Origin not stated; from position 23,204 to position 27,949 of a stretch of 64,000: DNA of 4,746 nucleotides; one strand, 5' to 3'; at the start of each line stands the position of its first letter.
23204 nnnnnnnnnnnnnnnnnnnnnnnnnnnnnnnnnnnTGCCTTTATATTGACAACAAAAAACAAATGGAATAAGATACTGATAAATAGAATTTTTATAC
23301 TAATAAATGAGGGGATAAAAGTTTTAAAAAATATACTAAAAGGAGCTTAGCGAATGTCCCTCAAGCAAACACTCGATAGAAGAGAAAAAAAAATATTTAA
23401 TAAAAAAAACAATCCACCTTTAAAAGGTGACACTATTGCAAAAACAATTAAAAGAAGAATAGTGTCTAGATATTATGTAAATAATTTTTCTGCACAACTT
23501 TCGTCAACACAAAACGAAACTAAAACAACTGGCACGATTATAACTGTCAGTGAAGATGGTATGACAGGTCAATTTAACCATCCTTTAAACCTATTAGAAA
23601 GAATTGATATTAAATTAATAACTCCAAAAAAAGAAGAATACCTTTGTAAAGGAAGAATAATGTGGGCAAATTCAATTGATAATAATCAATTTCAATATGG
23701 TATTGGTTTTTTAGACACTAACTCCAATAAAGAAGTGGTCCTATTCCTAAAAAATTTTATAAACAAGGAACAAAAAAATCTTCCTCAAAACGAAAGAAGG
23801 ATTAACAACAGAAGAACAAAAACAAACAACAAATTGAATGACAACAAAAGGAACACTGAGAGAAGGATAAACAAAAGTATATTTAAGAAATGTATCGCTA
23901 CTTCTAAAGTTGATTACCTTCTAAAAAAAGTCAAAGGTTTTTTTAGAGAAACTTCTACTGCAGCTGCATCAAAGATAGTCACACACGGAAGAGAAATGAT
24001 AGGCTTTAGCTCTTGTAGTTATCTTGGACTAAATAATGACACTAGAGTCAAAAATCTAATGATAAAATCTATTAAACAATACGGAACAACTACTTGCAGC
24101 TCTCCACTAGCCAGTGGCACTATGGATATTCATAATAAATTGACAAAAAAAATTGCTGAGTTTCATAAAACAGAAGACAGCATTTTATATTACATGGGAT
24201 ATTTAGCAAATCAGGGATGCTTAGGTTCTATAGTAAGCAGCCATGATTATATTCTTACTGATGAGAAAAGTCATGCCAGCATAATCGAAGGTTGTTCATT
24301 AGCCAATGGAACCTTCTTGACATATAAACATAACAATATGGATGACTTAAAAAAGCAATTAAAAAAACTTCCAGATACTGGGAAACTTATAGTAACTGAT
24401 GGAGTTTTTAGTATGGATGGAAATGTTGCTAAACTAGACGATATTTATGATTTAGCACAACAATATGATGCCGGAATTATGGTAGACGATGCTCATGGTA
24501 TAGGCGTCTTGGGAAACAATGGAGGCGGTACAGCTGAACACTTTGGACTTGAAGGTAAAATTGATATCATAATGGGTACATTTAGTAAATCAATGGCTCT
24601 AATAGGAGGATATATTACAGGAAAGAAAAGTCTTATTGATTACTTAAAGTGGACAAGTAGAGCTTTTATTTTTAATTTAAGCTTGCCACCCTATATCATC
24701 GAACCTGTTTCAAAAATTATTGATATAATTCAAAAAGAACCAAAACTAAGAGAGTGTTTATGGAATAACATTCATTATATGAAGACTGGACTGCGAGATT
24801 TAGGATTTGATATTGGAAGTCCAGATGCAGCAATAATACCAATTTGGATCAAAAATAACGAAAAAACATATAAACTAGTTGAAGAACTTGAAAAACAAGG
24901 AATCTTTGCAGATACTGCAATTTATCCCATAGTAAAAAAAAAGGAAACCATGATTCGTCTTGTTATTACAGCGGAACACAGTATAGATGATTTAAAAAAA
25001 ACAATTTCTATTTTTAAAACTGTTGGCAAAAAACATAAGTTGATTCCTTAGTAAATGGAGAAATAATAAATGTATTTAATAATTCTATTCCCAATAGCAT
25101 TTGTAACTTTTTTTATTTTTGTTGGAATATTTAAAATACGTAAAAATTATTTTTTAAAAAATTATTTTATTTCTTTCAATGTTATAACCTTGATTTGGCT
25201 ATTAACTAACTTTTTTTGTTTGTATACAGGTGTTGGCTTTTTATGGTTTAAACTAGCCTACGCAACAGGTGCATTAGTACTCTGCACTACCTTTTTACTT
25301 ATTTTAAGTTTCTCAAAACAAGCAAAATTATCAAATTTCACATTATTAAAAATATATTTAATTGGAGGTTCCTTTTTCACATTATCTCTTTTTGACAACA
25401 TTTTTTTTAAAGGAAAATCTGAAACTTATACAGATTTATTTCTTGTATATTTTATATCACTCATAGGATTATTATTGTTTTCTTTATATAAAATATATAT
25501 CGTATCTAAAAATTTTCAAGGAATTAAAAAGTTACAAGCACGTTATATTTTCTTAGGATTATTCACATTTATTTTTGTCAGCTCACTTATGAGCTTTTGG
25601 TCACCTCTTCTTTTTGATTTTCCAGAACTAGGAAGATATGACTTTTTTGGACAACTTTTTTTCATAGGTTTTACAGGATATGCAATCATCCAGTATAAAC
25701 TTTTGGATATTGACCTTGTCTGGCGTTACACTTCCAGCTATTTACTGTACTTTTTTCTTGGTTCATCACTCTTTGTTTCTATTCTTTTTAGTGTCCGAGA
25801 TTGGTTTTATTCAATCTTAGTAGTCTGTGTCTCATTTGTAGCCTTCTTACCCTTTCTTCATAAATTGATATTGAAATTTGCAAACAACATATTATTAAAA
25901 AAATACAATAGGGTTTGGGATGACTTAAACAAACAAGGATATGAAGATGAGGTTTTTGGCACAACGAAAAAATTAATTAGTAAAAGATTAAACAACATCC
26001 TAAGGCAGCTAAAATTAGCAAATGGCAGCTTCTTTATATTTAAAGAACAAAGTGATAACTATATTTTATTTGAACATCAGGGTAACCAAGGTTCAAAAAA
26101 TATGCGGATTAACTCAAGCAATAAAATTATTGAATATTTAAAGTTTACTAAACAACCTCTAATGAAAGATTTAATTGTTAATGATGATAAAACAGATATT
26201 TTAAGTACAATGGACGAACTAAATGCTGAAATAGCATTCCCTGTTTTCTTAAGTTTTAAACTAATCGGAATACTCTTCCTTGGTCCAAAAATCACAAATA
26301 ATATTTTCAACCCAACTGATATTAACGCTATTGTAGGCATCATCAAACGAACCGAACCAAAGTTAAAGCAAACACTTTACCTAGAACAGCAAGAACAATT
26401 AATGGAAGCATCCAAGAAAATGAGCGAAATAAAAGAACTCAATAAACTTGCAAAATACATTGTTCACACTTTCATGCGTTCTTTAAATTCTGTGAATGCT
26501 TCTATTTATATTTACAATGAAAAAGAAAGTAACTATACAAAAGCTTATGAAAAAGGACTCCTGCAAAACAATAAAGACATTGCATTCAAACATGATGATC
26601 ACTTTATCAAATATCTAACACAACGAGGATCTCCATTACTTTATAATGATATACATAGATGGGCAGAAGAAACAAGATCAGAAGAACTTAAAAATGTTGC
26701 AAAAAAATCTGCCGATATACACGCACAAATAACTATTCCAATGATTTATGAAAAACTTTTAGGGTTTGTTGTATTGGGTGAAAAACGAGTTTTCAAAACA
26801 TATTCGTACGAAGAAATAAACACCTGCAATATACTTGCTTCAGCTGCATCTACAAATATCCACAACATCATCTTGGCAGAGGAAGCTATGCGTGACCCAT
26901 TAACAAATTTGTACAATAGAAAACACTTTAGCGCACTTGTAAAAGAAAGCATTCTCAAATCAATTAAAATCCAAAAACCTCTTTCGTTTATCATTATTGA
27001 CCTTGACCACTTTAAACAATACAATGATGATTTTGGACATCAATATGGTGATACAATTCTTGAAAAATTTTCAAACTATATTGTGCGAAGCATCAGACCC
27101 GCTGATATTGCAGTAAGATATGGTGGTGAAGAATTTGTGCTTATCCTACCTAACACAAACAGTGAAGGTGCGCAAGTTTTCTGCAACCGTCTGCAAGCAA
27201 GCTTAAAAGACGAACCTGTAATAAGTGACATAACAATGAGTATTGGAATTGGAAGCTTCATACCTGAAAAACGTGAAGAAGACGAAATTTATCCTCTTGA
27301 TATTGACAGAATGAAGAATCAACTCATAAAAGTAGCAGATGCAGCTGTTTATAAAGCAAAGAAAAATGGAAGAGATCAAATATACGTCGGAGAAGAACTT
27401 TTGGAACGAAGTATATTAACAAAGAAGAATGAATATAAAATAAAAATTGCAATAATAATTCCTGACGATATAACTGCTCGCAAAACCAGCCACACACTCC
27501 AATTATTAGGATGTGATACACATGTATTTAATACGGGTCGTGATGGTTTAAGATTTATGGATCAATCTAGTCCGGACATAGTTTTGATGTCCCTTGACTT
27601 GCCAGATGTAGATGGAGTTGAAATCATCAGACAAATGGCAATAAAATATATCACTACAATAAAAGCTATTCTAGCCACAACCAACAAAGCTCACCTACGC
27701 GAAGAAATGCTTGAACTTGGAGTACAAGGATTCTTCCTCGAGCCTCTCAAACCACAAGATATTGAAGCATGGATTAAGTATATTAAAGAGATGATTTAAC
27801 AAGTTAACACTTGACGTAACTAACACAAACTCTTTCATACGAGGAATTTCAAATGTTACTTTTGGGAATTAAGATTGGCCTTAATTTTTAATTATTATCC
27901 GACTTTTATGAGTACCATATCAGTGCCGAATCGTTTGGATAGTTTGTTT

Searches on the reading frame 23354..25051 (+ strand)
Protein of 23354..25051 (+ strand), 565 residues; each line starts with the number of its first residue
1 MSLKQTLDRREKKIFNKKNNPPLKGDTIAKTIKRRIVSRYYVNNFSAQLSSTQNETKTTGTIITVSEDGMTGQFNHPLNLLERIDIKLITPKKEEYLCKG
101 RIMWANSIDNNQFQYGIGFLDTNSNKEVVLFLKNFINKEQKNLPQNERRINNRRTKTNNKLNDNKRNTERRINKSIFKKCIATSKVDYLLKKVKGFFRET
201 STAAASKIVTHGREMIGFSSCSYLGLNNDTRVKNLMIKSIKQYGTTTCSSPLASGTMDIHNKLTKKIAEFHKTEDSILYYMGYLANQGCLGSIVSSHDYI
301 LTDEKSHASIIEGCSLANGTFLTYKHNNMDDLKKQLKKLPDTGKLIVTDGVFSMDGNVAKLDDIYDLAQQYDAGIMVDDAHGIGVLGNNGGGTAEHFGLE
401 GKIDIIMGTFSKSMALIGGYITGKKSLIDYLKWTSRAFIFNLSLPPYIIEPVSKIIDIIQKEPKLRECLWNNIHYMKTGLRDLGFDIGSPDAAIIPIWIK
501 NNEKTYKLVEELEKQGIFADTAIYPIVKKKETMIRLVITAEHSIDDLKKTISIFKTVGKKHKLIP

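Call 45: search_protein_families(library=pfam, proteins=[window:23354-25051:+], max_evalue=0.00001)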
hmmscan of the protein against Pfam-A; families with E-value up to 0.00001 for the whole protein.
window:23354-25051:+ (565 aa): 2 families
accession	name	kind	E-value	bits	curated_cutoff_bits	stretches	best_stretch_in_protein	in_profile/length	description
PF00155.27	Aminotran_1_2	-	1e-49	170.1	19.7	1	214-551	2-358/361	Aminotransferase class I and II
PF07238.19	PilZ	-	7.3e-06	26.7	22.5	0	44-125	9-91/102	PilZ domain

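Call 81: search_protein_families(library=ncbifam, proteins=[window:23354-25051:+], max_evalue=0.00001)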
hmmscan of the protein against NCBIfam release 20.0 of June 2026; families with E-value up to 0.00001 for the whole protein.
window:23354-25051:+ (565 aa): 11 families
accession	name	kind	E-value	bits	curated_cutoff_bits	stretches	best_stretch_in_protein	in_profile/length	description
NF047600.1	SerpalmtaseCFB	equivalog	2e-120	402.1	640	1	191-560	21-391/395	serine palmitoyltransferase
TIGR01825.1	gly_Cac_T_rel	subfamily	3.7e-116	388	535.4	1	201-564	21-385/385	BioF/Kbl family PLP-dependent acyltransferase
NF005394.0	PRK06939.1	equivalog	1.2e-111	373.3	460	1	200-564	28-397/397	glycine C-acetyltransferase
TIGR00858.1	bioF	equivalog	4e-108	361.4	426.45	1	199-552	7-362/365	8-amino-7-oxononanoate synthase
TIGR01822.1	2am3keto_CoA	equivalog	1e-92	311.1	493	1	201-564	26-393/393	glycine C-acetyltransferase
NF047599.1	SerpalmtaseBetaP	equivalog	2.7e-92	309.5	500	1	204-560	34-392/394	serine palmitoyltransferase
NF047603.1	SerpalmtaseAlphaP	equivalog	3.4e-78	263.1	670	1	206-560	38-395/399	serine palmitoyltransferase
TIGR01821.1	5aminolev_synth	equivalog_domain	1e-70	238.7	338.55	1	190-560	20-396/402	5-aminolevulinate synthase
NF005526.0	PRK07179.1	equivalog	8.4e-62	209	428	1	188-562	24-400/407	alpha-hydroxyketone-type quorum-sensing autoinducer synthase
NF005697.0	PRK07505.1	subfamily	9.4e-40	136.5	342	1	190-561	23-402/405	hypothetical protein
NF004608.1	PRK05937.1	equivalog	7.7e-34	117.1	399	1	214-557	11-345/366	8-amino-7-oxononanoate synthase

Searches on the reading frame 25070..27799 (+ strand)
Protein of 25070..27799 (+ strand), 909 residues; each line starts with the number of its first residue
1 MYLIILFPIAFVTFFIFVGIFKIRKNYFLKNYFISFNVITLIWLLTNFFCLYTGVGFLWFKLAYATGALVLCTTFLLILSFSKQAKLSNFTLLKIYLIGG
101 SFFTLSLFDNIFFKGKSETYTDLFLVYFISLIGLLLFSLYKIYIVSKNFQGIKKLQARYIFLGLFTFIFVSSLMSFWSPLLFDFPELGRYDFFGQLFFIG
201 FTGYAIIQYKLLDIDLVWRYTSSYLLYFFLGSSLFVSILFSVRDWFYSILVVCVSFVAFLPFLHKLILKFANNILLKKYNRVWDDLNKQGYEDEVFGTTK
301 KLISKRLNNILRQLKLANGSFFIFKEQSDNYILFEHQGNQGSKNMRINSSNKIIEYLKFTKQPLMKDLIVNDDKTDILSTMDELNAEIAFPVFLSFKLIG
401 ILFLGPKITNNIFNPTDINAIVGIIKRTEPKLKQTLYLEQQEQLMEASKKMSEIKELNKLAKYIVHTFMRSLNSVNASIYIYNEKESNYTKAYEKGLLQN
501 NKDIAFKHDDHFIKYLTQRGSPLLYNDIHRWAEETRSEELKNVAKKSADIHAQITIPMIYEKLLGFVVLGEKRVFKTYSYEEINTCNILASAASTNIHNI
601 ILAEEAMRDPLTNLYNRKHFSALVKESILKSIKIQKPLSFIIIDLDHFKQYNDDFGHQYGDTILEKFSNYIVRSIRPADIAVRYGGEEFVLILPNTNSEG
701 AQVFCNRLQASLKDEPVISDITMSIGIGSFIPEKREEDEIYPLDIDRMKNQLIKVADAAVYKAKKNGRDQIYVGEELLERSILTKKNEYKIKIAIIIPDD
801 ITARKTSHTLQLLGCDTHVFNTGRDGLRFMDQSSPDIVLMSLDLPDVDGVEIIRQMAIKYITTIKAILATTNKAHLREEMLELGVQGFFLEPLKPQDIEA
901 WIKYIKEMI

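Call 45: search_protein_families(library=pfam, proteins=[window:25070-27799:+], max_evalue=0.00001)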
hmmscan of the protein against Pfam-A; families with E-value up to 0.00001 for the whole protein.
window:25070-27799:+ (909 aa): 2 families
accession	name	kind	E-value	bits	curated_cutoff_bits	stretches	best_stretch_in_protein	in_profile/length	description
PF00990.26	GGDEF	-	9.3e-37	126.7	23.8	1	606-770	1-161/161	Diguanylate cyclase, GGDEF domain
PF00072.30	Response_reg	-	1.3e-11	45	30.2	1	797-902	4-110/111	Response regulator receiver domain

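Call 81: search_protein_families(library=ncbifam, proteins=[window:25070-27799:+], max_evalue=0.00001)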
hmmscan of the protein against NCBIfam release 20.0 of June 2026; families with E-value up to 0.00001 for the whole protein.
window:25070-27799:+ (909 aa): 36 families (the best 25 are shown)
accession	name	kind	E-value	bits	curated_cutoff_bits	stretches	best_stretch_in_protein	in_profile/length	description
NF041606.1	dguan_cyc_DgcA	equivalog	4.9e-47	160.5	370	1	442-773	15-338/340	diguanylate cyclase DgcA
NF007135.0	PRK09581.1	equivalog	6.5e-45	153.8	474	1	604-772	290-453/457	PleD family two-component system response regulator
TIGR00254.1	GGDEF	domain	1.6e-43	148.3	37.4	1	603-773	2-166/168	diguanylate cyclase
NF051473.1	DigCycDgcsShew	equivalog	1.2e-37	129.9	400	1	600-770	129-287/291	diguanylate cyclase DgcS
NF038266.1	diguan_SiaD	equivalog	1.4e-36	126.1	290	1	599-770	87-251/252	biofilm regulation diguanylate cyclase SiaD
NF007380.0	PRK09894.1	equivalog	1e-31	110.4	256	1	571-773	95-286/296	diguanylate cyclase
NF047654.1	DiguCycDgcRLepto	equivalog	4.3e-31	107.9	500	1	581-771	108-293/295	diguanylate cyclase DgcR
NF011955.1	PRK15426.1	equivalog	3.9e-29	101.2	408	1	604-773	396-560/564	cellulose biosynthesis regulator diguanylate cyclase DgcQ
NF007423.1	PRK09966.1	equivalog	4.4e-28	98.3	325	1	596-764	229-390/390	diguanylate cyclase DgcN/YfiN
NF040885.1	diguan_DgcJ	equivalog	4.5e-27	95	500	1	542-767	282-489/493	diguanylate cyclase DgcJ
NF007298.0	PRK09776.1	equivalog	3.2e-24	84.9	1135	1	602-776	680-847/1111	diguanylate cyclase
NF007599.0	PRK10245.1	equivalog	1.2e-21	76.6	402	1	604-772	208-368/371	diguanylate cyclase AdrA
NF045675.1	PhdiestaseDibA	equivalog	1.9e-21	76.1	980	1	602-772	199-362/623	phosphodiesterase DibA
NF007474.0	PRK10060.1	equivalog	2.2e-18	65.9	782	1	603-773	234-394/663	cyclic di-GMP phosphodiesterase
NF047872.1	GGDEF_GdpS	equivalog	2.4e-16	59.9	400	1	604-772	185-348/355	GGDEF domain-containing protein GdpS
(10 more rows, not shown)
